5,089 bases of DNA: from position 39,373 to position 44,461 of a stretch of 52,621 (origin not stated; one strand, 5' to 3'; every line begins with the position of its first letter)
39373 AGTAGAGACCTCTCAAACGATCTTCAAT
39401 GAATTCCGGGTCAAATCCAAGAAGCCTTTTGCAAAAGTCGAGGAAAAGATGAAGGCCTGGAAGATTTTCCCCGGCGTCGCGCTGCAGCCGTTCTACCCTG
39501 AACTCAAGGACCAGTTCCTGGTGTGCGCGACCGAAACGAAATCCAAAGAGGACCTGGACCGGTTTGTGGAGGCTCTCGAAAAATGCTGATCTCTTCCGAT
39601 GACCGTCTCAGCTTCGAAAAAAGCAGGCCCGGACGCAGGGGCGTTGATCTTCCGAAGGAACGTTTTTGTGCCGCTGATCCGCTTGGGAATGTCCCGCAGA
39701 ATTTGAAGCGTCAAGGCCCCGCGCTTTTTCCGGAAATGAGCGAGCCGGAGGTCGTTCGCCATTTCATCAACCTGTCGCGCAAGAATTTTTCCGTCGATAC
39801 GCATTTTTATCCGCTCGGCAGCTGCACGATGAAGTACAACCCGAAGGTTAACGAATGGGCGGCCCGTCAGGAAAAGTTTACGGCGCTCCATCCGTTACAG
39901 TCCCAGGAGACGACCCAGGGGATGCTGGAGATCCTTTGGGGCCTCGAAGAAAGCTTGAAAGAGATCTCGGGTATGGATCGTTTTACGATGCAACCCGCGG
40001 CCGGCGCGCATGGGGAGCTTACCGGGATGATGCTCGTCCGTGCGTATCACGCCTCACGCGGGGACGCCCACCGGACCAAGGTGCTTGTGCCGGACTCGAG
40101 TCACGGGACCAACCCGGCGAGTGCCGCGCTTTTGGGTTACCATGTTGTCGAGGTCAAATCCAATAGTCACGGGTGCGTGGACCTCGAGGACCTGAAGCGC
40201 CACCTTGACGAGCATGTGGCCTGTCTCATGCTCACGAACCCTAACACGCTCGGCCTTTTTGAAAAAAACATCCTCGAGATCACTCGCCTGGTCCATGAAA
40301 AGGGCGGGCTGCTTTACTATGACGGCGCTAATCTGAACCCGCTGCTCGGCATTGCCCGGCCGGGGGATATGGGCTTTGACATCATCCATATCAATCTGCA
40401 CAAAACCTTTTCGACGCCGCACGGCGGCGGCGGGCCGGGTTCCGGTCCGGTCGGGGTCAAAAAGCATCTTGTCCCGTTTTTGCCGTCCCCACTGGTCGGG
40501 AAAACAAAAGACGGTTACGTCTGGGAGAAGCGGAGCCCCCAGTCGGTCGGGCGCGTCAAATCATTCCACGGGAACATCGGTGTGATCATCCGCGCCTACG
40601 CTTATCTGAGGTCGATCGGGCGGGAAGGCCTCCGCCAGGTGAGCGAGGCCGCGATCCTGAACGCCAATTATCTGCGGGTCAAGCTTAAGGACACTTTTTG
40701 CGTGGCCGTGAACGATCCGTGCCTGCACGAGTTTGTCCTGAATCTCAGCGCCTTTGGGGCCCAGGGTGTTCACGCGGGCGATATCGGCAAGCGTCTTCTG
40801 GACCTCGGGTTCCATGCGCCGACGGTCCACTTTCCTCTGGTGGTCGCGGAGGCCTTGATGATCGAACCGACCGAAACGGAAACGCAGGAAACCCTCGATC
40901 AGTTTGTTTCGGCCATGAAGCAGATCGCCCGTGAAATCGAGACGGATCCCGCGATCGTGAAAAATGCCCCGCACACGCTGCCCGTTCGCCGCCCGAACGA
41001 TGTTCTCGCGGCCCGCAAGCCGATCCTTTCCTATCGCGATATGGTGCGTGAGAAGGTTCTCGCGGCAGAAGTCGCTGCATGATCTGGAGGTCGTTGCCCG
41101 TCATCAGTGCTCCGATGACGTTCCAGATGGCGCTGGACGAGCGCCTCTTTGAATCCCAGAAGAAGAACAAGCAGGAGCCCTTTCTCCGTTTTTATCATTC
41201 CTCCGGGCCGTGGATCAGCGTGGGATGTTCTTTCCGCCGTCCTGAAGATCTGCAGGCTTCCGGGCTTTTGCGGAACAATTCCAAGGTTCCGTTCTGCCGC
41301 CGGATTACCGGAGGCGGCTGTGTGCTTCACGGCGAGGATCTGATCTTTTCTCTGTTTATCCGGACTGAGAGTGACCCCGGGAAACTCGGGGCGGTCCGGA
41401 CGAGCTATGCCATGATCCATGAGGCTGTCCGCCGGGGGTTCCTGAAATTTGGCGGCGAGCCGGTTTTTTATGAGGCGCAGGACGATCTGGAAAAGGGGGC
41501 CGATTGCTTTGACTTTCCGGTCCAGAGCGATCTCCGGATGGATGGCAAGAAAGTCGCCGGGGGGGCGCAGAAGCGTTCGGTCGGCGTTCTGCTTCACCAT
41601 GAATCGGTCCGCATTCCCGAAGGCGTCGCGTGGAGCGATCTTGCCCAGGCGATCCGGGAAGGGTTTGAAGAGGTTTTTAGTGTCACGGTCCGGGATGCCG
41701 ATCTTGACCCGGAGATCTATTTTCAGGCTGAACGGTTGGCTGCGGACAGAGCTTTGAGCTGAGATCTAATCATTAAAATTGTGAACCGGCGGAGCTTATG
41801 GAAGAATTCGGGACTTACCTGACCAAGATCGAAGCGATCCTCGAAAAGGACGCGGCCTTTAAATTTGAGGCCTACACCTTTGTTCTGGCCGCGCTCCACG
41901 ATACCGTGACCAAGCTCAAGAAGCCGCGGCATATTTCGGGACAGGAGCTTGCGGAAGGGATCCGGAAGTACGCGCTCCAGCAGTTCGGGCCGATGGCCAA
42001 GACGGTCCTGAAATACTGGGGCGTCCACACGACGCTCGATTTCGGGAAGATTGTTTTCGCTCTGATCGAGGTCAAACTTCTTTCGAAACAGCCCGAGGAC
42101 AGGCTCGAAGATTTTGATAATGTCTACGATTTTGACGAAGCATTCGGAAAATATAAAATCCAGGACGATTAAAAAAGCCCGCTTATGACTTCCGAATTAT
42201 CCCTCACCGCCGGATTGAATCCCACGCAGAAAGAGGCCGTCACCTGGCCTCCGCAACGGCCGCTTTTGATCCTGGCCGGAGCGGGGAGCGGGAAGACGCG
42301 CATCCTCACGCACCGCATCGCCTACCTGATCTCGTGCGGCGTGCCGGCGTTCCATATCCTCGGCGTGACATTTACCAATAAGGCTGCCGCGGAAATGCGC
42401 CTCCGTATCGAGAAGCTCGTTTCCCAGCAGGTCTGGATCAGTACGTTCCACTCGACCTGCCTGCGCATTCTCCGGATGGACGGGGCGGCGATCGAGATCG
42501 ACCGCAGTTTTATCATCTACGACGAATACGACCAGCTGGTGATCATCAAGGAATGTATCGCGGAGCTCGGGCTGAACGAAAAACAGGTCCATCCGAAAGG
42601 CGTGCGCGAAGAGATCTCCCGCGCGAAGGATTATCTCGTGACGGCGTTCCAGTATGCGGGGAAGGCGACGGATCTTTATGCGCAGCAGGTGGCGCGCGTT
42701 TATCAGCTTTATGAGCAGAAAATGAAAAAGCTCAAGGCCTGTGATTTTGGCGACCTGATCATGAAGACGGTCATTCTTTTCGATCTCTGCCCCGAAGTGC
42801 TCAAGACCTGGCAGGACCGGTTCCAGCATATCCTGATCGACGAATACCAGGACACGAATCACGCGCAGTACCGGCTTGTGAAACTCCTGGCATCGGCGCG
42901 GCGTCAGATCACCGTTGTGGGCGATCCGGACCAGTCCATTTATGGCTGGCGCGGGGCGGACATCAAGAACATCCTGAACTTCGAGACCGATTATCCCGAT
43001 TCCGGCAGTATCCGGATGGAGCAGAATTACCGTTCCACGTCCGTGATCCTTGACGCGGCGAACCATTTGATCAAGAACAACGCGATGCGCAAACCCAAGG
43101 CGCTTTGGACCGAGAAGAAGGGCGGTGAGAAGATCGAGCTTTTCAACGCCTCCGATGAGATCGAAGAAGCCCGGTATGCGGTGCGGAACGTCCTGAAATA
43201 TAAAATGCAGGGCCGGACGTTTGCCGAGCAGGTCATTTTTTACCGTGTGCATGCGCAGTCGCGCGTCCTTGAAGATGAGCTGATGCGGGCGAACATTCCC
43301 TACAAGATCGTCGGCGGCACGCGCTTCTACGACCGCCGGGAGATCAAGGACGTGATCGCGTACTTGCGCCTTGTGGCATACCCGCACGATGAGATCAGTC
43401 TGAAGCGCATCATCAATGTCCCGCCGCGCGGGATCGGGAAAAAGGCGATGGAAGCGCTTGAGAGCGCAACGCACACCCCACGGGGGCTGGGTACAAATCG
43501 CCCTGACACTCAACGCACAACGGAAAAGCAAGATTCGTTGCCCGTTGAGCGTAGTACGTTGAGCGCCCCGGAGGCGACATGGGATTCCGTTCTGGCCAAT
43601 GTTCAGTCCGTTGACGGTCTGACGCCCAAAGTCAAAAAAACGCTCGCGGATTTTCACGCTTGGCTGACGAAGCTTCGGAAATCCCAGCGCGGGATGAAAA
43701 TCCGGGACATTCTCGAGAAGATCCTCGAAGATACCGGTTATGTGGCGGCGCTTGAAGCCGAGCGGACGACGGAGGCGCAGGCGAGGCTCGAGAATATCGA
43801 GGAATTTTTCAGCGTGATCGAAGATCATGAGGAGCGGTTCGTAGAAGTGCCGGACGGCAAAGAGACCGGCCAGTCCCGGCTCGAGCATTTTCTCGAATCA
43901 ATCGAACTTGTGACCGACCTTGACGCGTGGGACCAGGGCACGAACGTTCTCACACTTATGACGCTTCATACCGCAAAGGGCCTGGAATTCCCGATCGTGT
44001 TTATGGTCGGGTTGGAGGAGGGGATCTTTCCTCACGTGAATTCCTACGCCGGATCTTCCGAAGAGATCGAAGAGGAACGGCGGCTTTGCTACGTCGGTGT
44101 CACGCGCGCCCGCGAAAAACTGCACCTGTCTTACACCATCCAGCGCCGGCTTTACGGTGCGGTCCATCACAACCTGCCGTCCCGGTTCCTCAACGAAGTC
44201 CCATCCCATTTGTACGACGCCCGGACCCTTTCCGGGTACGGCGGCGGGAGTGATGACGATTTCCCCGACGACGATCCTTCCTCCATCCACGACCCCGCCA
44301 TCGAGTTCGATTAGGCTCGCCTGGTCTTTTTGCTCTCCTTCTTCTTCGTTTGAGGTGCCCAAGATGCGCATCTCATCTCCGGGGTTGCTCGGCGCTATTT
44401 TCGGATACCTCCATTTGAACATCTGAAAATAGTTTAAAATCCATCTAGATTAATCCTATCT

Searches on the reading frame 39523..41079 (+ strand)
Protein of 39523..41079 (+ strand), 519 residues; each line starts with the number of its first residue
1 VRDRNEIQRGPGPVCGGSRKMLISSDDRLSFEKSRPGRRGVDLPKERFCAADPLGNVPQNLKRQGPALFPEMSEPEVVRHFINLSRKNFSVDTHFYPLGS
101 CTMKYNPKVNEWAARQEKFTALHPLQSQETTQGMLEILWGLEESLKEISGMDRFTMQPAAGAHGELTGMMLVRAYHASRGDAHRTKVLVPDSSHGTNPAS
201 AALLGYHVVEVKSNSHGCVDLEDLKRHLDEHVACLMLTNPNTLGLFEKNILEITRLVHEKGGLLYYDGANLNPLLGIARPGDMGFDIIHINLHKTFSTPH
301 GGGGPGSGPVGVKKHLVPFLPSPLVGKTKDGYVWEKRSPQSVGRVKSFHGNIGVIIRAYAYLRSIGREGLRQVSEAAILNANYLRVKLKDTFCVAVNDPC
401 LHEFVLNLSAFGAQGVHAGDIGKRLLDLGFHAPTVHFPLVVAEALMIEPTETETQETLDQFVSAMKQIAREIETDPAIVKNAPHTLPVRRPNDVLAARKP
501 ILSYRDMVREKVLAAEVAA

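Call 27: search_protein_families(library=pfam, proteins=[window:39523-41079:+], max_evalue=0.00001)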
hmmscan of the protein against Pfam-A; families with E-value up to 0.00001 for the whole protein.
window:39523-41079:+ (519 aa): 3 families
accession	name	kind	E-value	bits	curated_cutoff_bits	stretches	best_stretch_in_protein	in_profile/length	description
PF21478.3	GcvP2_C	-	3.7e-29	101.5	27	1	374-474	2-104/122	Glycine dehydrogenase, C-terminal domain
PF02347.22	GDC-P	-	8.1e-14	51.7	26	1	56-330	30-293/429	Glycine cleavage system P-protein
PF00266.25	Aminotran_5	-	1.8e-06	27.7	21.5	1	187-423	91-326/371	Aminotransferase class-V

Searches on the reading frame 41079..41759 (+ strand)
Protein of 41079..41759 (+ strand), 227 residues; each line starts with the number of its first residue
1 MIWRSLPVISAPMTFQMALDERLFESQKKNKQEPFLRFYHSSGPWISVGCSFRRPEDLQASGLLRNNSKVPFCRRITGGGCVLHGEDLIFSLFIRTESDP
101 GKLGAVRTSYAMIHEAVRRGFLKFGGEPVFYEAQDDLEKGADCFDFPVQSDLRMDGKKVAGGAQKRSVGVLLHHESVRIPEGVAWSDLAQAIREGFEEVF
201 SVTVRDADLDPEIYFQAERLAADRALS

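Call 27: search_protein_families(library=pfam, proteins=[window:41079-41759:+], max_evalue=0.00001)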
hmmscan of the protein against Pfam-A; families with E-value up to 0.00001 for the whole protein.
window:41079-41759:+ (227 aa): 2 families
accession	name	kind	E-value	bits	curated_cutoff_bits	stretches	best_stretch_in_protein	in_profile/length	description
PF21948.1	LplA-B_cat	-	7.3e-20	72.2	27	1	14-175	3-142/200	Lipoyl protein ligase A/B catalytic domain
PF03099.24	BPL_LplA_LipB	-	1.5e-06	28.6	21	1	67-177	23-128/133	Biotin/lipoate A/B protein ligase family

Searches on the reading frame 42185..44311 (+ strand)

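Call 27: search_protein_families(library=pfam, proteins=[window:42185-44311:+], max_evalue=0.00001)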
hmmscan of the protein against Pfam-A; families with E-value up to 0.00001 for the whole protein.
window:42185-44311:+ (709 aa): 6 families
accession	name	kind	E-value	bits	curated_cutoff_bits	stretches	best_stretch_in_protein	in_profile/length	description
PF00580.27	UvrD-helicase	-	2.1e-88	297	23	1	11-271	1-271/271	UvrD/REP helicase N-terminal domain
PF13361.12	UvrD_C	-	3.1e-72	244.3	25.6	1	276-651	1-348/350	UvrD-like helicase C-terminal domain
PF13245.12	AAA_19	-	4.5e-24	85.6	25.1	1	15-254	1-132/134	AAA domain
PF13538.12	UvrD_C_2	-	4.1e-10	39.8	27.4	1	590-648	3-51/52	UvrD-like helicase C-terminal domain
PF13604.12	AAA_30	-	3.2e-07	30.7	27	0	11-74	2-65/191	AAA domain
PF01443.25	Viral_helicase1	-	6.2e-07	29.9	21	0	591-648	179-226/228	Viral superfamily 1 RNA helicase core domain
